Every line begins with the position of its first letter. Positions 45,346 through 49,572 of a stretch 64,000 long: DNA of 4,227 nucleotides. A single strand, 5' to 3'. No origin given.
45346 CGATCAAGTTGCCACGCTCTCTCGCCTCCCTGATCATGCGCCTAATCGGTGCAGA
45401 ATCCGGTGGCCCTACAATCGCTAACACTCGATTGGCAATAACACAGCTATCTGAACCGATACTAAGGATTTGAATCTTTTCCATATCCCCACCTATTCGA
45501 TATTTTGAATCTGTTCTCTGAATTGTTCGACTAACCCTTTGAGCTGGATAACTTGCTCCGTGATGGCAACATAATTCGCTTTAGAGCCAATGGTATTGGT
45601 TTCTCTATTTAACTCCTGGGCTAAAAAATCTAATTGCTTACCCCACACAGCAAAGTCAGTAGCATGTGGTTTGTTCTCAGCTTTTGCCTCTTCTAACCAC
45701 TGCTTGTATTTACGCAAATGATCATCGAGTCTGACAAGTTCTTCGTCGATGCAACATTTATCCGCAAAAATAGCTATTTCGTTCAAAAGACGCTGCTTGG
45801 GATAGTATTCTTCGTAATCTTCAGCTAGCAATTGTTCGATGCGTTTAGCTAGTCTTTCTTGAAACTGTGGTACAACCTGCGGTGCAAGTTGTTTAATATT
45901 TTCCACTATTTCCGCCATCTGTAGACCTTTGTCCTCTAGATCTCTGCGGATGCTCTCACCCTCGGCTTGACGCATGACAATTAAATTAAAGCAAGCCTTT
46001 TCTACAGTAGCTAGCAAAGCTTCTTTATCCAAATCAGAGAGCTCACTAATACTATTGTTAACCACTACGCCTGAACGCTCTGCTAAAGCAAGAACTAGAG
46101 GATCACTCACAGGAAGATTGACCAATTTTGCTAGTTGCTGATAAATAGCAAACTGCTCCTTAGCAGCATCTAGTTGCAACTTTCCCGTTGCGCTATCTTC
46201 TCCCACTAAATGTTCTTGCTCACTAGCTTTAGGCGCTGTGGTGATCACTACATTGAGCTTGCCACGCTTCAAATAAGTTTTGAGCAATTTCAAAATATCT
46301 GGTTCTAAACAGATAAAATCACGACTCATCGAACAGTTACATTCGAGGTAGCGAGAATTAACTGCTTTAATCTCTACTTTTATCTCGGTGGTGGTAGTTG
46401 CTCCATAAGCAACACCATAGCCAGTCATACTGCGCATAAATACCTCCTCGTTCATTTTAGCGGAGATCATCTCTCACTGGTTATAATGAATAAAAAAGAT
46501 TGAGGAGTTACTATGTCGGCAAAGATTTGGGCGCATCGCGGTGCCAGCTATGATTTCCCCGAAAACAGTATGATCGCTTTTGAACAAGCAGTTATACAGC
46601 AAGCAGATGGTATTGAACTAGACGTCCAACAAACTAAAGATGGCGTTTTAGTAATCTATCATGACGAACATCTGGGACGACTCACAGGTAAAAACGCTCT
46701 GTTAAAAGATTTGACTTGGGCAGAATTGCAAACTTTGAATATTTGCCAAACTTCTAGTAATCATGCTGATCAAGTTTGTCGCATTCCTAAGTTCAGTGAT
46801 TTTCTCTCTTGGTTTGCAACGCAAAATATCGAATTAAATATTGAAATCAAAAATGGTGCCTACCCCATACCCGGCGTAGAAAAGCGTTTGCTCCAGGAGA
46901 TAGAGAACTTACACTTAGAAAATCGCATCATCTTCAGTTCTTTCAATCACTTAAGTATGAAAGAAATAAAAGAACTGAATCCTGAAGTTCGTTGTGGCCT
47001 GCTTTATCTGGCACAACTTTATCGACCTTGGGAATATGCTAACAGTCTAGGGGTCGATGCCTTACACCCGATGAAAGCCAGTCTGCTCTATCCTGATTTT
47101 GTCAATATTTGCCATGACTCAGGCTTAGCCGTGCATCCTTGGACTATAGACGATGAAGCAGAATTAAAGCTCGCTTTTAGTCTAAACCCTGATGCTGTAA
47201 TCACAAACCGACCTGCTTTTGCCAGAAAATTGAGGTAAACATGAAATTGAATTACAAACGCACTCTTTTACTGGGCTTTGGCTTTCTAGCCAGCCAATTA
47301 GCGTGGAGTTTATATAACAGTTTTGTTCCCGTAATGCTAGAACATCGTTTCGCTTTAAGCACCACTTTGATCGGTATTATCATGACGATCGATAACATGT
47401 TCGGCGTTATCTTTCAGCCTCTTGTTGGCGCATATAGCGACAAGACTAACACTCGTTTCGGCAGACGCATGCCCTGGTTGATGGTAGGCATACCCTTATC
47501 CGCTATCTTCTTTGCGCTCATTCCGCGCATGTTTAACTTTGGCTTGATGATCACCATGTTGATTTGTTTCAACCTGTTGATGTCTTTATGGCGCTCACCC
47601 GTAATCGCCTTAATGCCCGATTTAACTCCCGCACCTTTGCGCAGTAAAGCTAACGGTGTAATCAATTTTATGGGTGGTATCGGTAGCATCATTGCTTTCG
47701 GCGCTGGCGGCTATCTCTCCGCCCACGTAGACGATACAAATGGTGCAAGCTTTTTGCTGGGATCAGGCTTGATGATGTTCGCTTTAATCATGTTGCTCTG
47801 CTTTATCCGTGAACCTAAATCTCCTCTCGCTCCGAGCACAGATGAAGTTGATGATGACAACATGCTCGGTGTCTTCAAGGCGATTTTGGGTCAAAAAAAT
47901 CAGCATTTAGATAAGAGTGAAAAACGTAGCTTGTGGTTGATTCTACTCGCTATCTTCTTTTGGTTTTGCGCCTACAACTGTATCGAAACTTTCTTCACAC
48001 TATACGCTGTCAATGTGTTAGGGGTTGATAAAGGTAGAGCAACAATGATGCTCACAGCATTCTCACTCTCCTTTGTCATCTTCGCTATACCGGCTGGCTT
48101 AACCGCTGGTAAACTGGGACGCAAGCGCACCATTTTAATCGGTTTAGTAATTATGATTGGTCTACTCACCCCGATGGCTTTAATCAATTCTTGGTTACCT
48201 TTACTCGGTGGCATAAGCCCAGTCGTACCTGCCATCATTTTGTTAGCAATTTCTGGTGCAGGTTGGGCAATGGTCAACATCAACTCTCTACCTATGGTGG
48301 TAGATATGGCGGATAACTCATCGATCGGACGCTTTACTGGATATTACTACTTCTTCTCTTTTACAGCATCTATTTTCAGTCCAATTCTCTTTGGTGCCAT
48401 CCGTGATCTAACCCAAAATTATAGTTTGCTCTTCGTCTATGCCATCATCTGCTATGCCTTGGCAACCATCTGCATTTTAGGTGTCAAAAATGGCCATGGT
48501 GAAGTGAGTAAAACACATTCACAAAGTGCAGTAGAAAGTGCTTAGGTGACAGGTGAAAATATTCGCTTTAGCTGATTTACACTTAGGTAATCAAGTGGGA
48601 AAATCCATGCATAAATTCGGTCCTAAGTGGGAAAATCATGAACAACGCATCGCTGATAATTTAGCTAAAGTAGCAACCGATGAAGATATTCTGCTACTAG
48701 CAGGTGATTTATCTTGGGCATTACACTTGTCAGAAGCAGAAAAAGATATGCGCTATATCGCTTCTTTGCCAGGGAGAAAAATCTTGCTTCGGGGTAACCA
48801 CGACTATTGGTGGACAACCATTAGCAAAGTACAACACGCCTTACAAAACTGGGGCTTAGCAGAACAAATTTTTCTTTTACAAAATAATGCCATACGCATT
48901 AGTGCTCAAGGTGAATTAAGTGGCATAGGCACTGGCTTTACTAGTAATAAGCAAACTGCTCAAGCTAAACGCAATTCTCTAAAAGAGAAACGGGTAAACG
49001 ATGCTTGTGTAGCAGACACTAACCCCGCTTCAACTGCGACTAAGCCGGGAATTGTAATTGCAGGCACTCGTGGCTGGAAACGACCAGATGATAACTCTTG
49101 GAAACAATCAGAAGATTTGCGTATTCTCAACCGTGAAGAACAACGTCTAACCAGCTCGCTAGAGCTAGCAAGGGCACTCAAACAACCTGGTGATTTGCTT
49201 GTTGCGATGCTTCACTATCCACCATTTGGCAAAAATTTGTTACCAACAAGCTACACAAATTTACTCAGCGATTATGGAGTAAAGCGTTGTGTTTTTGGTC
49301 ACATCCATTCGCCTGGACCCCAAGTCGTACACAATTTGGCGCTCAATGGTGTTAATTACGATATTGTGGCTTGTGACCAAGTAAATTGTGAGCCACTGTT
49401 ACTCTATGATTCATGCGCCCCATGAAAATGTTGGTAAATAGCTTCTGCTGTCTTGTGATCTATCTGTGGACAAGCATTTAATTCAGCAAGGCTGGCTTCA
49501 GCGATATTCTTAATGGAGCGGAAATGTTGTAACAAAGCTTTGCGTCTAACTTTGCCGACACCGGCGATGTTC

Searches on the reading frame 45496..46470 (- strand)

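Call 21: search_protein_families(library=pfam, proteins=[window:45496-46470:-])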
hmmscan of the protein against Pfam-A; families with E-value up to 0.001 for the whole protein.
window:45496-46470:- (325 aa): 2 families
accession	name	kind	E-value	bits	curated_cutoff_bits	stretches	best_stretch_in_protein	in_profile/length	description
PF08340.16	YicC-like_C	-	2.1e-36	125.1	27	1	192-325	1-120/120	Endoribonuclease YicC-like, C-terminal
PF03755.18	YicC-like_N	-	1.4e-26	94.2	25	1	12-175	1-155/156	Endoribonuclease YicC-like, N-terminal region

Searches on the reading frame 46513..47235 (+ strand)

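Call 21: search_protein_families(library=pfam, proteins=[window:46513-47235:+])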
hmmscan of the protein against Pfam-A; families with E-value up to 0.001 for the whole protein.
window:46513-47235:+ (241 aa): 1 family
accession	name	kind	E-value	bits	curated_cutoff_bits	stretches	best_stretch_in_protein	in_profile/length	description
PF03009.23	GDPD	-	1.9e-51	176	23.6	1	8-234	1-242/244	Glycerophosphoryl diester phosphodiesterase family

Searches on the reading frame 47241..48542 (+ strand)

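Call 21: search_protein_families(library=pfam, proteins=[window:47241-48542:+])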
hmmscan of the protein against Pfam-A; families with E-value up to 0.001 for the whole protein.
window:47241-48542:+ (434 aa): 4 families
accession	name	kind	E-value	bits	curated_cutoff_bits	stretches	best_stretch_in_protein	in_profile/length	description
PF07690.21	MFS_1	-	2.4e-49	168.6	33.4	2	12-381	2-347/347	Major Facilitator Superfamily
PF13347.12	MFS_2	-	3.4e-25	88.9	27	1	12-360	3-346/427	MFS/sugar transport protein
PF03209.21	PUCC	-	3.3e-11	43.3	21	1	37-395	10-367/401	PUCC protein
PF01306.25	LacY_symp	-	2.3e-07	30.4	24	2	13-84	14-83/413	LacY proton/sugar symporter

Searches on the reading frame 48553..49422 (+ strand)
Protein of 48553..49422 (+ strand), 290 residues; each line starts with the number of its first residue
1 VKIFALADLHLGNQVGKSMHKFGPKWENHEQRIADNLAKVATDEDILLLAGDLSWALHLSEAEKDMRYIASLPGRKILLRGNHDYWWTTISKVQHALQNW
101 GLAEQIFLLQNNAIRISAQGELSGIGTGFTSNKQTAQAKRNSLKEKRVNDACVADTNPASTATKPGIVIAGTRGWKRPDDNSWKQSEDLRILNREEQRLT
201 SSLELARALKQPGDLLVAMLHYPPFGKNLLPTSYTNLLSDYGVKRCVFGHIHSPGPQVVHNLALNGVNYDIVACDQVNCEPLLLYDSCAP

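Call 21: search_protein_families(library=pfam, proteins=[window:48553-49422:+])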
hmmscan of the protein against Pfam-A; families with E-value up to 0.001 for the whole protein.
window:48553-49422:+ (290 aa): 2 families
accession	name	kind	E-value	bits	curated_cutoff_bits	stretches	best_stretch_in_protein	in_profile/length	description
PF00149.33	Metallophos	-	2.7e-13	51.2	21.5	1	1-254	1-191/191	Calcineurin-like phosphoesterase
PF12850.12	Metallophos_2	-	9e-05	23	27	0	1-97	1-68/154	Calcineurin-like phosphoesterase superfamily domain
